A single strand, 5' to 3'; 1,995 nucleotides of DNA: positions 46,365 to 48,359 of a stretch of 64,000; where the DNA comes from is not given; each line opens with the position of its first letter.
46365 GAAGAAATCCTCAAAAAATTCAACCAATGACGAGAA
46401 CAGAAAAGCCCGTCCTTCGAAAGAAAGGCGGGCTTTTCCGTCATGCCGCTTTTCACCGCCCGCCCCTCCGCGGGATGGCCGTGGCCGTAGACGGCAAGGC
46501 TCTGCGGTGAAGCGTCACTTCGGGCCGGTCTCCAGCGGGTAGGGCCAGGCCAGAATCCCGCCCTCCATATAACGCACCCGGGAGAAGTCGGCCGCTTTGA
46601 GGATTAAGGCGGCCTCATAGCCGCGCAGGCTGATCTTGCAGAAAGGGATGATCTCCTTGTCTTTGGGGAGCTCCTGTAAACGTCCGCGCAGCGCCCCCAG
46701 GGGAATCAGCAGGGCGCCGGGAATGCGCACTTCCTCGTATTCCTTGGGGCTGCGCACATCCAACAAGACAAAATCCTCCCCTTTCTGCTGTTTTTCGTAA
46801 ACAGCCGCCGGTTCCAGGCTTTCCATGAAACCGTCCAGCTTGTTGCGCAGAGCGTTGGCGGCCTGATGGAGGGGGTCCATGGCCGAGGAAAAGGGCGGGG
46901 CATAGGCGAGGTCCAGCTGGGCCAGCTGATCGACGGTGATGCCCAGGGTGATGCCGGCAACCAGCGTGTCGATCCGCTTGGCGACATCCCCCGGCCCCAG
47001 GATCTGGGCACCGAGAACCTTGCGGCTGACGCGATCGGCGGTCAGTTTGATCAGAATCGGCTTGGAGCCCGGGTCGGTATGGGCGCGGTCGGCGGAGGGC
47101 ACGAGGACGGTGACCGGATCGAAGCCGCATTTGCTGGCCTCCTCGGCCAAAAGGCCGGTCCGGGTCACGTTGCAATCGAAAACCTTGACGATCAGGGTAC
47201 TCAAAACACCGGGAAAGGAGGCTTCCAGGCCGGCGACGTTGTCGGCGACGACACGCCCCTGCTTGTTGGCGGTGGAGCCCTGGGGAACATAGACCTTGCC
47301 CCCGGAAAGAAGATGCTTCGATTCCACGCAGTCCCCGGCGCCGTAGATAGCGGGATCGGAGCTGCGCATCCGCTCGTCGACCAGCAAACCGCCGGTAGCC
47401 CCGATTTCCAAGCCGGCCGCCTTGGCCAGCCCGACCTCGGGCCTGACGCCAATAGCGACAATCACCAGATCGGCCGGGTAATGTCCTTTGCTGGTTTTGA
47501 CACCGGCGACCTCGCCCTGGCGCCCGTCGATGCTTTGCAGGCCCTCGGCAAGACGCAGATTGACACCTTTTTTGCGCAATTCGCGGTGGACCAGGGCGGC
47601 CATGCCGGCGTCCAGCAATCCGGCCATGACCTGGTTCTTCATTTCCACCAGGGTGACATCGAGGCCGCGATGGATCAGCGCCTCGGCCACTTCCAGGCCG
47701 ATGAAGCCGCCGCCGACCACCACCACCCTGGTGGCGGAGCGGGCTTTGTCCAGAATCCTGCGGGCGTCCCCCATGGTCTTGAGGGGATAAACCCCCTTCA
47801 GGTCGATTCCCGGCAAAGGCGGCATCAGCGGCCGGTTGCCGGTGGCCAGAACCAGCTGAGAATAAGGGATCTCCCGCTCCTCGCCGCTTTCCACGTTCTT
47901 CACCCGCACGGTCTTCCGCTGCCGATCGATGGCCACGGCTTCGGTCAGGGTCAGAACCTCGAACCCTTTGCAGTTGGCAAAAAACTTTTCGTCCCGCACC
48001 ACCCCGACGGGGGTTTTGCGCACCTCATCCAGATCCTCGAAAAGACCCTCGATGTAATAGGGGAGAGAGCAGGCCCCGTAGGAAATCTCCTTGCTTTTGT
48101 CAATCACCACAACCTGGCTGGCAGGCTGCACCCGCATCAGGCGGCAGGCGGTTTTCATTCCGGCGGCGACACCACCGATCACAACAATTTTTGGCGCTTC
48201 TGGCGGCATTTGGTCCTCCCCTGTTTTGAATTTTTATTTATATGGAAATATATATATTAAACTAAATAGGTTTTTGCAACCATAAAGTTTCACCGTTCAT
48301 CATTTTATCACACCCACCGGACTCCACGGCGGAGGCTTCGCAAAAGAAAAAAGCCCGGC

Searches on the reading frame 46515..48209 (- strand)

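Call 10: search_protein_families(library=ncbifam, proteins=[window:46515-48209:-])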
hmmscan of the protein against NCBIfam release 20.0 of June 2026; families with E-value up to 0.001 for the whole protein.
window:46515-48209:- (564 aa): 88 families (the best 25 are shown)
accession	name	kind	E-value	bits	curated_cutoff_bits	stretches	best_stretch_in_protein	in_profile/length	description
TIGR03385.1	CoA_CoA_reduc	equivalog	2.3e-123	412.3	578.8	1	7-448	1-436/439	CoA-disulfide reductase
NF007123.0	PRK09564.1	equivalog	1.3e-115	386.6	458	1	7-453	2-442/444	CoA-disulfide reductase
NF046103.1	NOXase_Strep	equivalog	3.6e-71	240.5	600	1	7-450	1-437/442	H2O-forming NADH oxidase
NF010037.0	PRK13512.1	equivalog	2.4e-67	227.7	394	1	6-445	2-428/438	CoA-disulfide reductase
TIGR02374.1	nitri_red_nirB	equivalog_domain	3.5e-52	177.9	578.35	1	8-356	1-333/794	nitrite reductase large subunit NirB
NF045765.1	PhenlGlyoxDHPadH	equivalog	5.1e-49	167.3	475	1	7-328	4-310/416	NADH-dependent phenylglyoxylate dehydrogenase subunit epsilon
NF041682.1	ant_diox_AndAa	equivalog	4e-48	164.1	650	1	7-358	5-341/406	anthranilate 1,2-dioxygenase system ferredoxin--NAD(+) reductase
TIGR02053.1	MerA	equivalog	2e-44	152.4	454.45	1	62-454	80-453/465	mercury(II) reductase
NF003437.0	PRK04965.1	equivalog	1.6e-41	142.5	392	1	74-297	64-277/378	NADH:flavorubredoxin reductase NorW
NF042949.2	3PPDioc_HcaD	equivalog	3.3e-40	138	450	1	7-330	3-310/386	3-phenylpropionate/cinnamic acid dioxygenase ferredoxin--NAD(+) reductase subunit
TIGR01350.1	lipoamide_DH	equivalog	1.9e-37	129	408.8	1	96-443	114-446/461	dihydrolipoyl dehydrogenase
NF011565.0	PRK14989.1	subfamily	1.8e-33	115.6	883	1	76-348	67-330/847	nitrite reductase large subunit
NF004943.0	PRK06292.2-1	equivalog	7.4e-32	110.7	432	1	68-433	85-438/456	dihydrolipoyl dehydrogenase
NF041853.1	hythiocyan_redase_MerA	equivalog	1.7e-30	106.3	650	1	9-405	7-397/440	hypothiocyanous acid reductase MerA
NF007286.0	PRK09754.1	equivalog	1.3e-28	100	447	1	8-331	7-312/400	phenylpropionate dioxygenase ferredoxin reductase subunit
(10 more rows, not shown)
